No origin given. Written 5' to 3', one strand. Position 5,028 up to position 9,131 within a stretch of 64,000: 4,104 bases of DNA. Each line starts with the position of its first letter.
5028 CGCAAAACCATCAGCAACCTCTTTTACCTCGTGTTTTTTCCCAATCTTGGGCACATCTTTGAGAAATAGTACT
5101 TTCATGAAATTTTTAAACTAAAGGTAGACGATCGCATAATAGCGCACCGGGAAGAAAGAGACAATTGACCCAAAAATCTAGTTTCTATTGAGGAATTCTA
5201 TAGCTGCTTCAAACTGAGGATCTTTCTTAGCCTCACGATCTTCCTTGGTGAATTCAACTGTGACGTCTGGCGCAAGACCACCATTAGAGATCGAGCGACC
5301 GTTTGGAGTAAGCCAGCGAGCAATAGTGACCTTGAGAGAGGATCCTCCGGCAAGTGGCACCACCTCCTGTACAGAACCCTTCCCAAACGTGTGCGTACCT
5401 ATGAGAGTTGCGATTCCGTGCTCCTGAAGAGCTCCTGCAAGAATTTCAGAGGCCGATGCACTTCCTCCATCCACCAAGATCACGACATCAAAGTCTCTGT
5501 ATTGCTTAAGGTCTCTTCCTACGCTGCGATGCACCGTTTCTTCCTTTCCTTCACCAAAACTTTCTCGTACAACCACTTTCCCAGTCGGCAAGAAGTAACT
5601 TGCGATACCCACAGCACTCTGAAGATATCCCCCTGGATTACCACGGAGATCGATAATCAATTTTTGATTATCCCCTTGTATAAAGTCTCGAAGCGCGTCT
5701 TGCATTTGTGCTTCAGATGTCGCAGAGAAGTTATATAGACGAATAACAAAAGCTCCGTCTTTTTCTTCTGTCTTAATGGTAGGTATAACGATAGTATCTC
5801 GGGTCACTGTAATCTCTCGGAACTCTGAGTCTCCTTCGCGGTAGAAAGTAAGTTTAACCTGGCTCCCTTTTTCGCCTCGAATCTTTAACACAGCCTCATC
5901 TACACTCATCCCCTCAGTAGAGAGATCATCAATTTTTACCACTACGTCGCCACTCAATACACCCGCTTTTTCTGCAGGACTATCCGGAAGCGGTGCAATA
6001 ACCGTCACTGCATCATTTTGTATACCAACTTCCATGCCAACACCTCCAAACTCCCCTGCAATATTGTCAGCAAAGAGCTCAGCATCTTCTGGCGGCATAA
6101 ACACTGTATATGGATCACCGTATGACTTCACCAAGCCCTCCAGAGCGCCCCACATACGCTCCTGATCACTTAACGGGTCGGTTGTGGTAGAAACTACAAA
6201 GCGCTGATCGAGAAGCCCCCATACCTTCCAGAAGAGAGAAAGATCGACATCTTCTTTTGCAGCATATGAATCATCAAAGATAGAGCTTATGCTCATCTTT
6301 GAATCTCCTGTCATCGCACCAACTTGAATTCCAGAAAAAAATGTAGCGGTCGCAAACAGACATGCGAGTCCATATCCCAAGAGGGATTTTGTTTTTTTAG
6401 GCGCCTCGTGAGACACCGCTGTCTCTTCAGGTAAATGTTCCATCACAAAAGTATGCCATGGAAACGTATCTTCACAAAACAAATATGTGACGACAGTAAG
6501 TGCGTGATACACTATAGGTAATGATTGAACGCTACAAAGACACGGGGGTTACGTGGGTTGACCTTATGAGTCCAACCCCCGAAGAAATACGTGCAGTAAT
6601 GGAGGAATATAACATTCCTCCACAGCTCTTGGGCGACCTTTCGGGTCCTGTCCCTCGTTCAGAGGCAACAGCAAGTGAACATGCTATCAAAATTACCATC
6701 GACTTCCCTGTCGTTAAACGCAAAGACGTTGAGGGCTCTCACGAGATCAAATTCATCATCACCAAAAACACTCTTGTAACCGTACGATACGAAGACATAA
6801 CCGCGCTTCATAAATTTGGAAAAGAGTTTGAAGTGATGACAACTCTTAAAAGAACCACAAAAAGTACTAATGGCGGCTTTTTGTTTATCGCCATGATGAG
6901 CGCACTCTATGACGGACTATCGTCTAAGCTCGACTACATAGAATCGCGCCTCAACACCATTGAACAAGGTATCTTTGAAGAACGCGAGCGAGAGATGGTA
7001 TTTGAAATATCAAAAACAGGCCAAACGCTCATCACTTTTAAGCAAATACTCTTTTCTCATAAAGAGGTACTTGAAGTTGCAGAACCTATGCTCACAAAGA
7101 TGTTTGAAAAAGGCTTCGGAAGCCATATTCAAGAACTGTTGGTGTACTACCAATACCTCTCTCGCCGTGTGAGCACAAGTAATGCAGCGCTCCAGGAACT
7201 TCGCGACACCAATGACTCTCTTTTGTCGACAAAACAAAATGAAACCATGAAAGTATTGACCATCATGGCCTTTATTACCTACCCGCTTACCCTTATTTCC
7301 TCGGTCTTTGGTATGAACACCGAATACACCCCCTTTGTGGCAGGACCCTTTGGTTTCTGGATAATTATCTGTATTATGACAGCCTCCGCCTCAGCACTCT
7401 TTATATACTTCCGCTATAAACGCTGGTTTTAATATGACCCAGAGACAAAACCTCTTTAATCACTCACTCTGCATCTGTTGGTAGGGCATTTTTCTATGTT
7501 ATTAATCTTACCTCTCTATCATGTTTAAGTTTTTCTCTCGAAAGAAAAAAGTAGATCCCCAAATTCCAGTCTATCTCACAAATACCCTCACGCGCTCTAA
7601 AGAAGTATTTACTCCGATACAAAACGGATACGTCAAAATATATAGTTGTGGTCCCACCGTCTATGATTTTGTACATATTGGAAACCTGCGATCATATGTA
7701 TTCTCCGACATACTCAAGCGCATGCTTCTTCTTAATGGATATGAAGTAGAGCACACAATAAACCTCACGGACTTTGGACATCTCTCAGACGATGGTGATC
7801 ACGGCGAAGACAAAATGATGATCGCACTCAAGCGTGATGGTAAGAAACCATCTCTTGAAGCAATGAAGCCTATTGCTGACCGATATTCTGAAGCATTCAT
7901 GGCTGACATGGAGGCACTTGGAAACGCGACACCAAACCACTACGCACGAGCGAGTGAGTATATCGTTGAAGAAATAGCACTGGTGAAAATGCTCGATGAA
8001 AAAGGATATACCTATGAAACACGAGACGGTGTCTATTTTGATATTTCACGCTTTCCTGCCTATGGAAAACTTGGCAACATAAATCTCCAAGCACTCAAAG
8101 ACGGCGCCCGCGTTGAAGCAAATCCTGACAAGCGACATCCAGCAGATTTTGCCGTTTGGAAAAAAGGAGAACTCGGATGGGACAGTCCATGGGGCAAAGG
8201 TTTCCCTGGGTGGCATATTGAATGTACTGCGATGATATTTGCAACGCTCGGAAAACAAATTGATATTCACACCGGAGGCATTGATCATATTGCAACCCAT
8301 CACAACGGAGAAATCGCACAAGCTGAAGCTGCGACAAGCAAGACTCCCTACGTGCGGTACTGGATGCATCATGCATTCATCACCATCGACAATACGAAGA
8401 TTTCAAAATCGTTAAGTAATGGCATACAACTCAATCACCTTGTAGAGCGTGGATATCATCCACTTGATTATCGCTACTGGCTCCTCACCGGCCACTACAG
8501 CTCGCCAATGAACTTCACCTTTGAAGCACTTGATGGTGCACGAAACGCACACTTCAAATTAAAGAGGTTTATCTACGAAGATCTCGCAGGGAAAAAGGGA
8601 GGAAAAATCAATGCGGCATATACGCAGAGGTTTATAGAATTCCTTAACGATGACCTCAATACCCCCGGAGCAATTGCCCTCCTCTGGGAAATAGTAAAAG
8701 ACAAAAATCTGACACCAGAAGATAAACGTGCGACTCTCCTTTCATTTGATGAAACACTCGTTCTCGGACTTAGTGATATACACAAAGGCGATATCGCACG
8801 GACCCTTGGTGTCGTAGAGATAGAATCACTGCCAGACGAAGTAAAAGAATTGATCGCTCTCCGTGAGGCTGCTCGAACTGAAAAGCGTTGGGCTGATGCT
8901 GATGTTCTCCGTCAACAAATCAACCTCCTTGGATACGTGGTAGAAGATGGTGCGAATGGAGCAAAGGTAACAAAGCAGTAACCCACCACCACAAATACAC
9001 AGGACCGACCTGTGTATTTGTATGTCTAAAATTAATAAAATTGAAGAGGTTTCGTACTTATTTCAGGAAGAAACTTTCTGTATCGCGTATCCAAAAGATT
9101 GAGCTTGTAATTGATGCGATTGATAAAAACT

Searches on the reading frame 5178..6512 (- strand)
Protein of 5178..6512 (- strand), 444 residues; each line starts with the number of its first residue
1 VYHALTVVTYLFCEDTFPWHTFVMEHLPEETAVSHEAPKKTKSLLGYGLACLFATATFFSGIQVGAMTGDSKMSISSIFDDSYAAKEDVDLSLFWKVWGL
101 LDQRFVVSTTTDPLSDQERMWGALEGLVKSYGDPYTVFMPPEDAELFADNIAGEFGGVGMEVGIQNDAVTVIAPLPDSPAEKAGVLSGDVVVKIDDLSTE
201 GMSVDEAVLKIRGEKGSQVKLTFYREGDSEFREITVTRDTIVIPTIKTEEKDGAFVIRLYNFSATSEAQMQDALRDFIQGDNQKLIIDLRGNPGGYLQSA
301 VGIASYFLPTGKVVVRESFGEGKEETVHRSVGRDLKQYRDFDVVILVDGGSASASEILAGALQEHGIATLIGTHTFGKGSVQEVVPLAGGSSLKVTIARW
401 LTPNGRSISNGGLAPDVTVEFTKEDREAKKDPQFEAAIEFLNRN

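Call 38: search_protein_families(library=pfam, proteins=[window:5178-6512:-], max_evalue=0.00001)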
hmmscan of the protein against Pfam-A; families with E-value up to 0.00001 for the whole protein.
window:5178-6512:- (444 aa): 4 families
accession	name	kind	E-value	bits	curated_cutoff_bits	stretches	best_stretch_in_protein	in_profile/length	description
PF03572.23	Peptidase_S41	-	2.3e-49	167.6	24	1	256-419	4-165/165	Peptidase family S41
PF17820.7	PDZ_6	-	7.4e-11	42.1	27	1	171-225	2-54/54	PDZ domain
PF13180.12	PDZ_2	-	4.5e-10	40.1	27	1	157-232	2-76/80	PDZ domain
PF00595.29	PDZ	-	1.1e-08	35.8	23.2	1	156-222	10-79/81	PDZ domain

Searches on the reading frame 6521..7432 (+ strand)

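Call 38: search_protein_families(library=pfam, proteins=[window:6521-7432:+], max_evalue=0.00001)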
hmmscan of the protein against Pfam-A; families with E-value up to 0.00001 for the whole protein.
window:6521-7432:+ (303 aa): 1 family
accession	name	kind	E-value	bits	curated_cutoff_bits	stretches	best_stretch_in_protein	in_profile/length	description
PF01544.23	CorA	-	7.3e-53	180.2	27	1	8-298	2-291/292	CorA-like Mg2+ transporter protein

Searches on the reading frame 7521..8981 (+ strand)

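Call 38: search_protein_families(library=pfam, proteins=[window:7521-8981:+], max_evalue=0.00001)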
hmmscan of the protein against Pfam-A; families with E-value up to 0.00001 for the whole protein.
window:7521-8981:+ (486 aa): 4 families
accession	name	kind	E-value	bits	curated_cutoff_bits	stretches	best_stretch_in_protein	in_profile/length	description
PF01406.26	tRNA-synt_1e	-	2.8e-87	293.3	27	1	30-340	2-299/301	tRNA synthetases class I (C) catalytic domain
PF09334.17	tRNA-synt_1g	-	6.5e-10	38.8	20.1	0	273-337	307-371/391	tRNA synthetases class I (M)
PF23493.1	CysS_C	-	1.6e-08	35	23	1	436-478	3-45/51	Cysteinyl-tRNA ligase anticodon binding domain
PF09190.17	DALR_2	-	2.3e-07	31.7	22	1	370-413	1-46/57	DALR domain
